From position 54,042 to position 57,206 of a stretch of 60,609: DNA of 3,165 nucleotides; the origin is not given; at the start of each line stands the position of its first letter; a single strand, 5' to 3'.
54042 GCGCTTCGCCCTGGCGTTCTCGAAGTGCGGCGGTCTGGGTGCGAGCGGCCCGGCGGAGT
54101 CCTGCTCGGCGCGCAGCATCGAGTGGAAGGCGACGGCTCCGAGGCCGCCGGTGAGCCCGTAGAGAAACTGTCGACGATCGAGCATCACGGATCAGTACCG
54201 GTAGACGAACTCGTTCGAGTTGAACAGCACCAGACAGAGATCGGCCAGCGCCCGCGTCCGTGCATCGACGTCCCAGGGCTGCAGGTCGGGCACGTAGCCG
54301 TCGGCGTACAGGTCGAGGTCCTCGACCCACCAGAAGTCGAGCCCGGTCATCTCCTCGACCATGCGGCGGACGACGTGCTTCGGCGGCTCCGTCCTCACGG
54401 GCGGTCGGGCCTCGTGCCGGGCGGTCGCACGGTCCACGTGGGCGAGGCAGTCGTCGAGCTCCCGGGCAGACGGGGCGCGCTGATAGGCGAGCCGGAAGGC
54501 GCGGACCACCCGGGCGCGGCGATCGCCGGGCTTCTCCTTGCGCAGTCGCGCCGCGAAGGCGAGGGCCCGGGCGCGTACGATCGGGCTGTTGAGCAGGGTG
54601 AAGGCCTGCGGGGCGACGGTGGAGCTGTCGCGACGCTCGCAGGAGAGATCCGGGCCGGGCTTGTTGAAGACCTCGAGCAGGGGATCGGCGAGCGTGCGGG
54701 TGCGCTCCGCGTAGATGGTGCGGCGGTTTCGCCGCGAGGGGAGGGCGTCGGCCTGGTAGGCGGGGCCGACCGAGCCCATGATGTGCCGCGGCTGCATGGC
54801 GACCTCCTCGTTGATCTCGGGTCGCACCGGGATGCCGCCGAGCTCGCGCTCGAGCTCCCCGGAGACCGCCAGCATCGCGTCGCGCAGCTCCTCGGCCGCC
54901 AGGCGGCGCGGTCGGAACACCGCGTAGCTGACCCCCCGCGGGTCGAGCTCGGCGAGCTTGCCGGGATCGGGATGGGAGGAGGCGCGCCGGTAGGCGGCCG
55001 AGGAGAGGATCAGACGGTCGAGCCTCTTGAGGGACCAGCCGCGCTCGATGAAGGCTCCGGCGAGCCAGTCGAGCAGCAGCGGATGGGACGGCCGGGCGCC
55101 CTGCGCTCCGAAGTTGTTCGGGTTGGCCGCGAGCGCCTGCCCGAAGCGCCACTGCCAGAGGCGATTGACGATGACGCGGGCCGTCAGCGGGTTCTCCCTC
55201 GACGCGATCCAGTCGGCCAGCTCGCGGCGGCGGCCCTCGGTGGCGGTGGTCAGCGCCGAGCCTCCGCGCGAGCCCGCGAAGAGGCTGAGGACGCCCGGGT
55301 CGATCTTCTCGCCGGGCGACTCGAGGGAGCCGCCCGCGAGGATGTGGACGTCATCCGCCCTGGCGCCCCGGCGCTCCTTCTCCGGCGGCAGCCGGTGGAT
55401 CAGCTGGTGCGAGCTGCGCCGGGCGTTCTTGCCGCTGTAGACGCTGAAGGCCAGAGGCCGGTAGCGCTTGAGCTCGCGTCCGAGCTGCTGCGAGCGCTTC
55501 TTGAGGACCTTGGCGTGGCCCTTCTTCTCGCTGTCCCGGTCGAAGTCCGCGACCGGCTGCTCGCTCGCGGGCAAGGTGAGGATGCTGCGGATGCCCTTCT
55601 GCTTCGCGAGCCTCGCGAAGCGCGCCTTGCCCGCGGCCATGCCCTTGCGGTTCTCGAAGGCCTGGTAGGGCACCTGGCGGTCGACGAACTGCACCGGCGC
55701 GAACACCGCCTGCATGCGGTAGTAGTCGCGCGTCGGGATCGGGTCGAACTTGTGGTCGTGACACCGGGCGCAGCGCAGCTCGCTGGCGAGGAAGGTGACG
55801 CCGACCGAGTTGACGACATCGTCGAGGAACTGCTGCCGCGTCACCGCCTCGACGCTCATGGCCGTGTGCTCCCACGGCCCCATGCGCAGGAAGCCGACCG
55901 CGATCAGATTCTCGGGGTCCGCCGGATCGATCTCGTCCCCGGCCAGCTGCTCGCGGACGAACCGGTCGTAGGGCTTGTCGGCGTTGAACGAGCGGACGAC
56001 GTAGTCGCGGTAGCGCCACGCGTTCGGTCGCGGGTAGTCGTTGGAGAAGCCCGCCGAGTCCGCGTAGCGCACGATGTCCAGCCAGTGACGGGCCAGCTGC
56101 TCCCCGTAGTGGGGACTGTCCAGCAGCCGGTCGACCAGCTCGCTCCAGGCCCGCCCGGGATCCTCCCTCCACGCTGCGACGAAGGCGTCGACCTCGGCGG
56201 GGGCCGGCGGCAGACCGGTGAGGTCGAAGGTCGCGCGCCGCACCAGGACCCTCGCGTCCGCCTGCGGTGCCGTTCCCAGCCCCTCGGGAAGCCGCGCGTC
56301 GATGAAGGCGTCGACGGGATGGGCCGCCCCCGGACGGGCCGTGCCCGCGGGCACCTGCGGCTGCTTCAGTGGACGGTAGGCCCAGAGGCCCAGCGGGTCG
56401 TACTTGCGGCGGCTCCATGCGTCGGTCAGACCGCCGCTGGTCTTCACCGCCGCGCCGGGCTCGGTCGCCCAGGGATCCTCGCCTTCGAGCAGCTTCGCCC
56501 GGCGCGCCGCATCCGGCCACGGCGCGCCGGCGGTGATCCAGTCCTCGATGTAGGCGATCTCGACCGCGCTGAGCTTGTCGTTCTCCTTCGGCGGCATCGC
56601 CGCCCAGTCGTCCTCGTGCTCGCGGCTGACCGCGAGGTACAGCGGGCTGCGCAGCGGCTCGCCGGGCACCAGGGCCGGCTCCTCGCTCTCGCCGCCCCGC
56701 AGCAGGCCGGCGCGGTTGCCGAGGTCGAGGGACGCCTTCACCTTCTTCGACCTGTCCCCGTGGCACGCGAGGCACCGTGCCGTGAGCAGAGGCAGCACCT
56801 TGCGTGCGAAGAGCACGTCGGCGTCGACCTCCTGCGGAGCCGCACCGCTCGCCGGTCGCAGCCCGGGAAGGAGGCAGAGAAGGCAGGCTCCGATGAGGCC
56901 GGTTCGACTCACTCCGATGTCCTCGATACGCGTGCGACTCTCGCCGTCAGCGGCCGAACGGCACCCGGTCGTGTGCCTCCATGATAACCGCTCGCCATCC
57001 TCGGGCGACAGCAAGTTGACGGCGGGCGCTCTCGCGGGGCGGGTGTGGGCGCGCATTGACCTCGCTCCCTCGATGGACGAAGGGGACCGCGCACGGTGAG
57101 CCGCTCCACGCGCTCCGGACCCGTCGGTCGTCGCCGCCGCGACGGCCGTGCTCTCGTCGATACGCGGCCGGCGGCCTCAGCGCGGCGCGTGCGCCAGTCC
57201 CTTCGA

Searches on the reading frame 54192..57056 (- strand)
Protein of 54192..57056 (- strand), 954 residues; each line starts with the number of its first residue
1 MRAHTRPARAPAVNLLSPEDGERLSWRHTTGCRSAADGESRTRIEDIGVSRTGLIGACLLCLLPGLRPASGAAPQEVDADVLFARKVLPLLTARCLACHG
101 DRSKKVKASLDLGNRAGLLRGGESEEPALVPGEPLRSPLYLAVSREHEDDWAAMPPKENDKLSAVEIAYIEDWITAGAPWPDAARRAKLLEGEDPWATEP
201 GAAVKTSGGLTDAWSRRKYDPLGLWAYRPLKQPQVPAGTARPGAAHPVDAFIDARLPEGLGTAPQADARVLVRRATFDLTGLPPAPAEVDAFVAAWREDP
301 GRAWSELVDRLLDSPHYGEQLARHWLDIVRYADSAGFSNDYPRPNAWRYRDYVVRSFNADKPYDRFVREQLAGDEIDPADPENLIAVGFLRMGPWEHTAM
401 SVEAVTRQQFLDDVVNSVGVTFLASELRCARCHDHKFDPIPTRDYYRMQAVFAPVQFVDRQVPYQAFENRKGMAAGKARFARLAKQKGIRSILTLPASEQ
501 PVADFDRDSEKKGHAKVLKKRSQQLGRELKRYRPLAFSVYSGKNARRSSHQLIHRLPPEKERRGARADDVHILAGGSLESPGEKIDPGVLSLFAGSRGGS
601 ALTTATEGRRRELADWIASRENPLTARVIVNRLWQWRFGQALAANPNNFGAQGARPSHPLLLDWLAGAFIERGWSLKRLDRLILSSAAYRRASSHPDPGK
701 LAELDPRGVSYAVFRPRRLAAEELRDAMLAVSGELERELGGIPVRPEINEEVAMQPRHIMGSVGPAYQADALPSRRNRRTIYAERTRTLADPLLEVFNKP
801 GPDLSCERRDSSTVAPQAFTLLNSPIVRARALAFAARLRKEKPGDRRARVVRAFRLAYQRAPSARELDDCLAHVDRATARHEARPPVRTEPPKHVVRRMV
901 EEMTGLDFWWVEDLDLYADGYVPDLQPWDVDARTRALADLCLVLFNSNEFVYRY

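Call 66: search_protein_families(library=pfam, proteins=[window:54192-57056:-], max_evalue=0.00001)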
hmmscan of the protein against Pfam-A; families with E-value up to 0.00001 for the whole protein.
window:54192-57056:- (954 aa): 3 families
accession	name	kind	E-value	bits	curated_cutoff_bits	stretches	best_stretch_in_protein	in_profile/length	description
PF07583.16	PSCyt2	-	3.3e-78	262.9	29.8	1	247-456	1-208/209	Protein of unknown function (DUF1549)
PF07587.16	PSD1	-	1.8e-77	260.5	28.5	1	609-873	1-243/244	Protein of unknown function (DUF1553)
PF07635.16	PSCyt1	-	6.7e-11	43.1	22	1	95-158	1-59/59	Planctomycete cytochrome C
